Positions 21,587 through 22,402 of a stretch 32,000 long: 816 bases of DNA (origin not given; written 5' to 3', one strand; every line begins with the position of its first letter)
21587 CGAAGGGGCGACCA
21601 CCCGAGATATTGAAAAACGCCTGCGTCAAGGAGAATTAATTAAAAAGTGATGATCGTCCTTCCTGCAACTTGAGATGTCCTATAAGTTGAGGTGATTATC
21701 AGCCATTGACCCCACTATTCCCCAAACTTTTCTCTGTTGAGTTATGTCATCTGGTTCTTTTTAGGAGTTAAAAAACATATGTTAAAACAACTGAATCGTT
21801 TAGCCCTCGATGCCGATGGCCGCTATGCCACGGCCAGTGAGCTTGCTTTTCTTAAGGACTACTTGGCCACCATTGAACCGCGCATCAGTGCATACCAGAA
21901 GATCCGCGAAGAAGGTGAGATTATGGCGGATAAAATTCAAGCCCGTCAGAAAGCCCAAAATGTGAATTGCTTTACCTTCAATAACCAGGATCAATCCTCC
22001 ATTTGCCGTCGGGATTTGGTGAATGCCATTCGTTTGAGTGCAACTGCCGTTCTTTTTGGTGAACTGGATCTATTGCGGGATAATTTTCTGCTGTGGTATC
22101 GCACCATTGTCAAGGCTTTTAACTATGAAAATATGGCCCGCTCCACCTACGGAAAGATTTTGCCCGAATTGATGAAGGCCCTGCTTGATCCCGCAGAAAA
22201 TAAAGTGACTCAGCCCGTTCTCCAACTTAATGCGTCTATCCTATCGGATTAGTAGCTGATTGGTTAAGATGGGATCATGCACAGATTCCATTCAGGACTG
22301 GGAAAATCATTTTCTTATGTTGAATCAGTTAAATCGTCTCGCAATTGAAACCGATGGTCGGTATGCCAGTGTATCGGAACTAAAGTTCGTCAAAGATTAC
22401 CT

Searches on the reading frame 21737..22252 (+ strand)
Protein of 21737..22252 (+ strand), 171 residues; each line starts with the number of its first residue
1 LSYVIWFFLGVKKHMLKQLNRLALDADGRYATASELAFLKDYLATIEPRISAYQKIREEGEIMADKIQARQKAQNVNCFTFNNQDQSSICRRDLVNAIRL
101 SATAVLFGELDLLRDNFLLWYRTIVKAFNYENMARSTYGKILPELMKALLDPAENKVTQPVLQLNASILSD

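Call 86: search_protein_families(library=pfam, proteins=[window:21737-22252:+], max_evalue=0.01)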
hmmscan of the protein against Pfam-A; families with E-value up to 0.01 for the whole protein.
window:21737-22252:+ (171 aa): 1 family
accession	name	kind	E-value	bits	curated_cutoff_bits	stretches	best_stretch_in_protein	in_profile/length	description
PF00502.25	Phycobilisome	-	1.6e-09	38.3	22.2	1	23-162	5-148/155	Phycobilisome protein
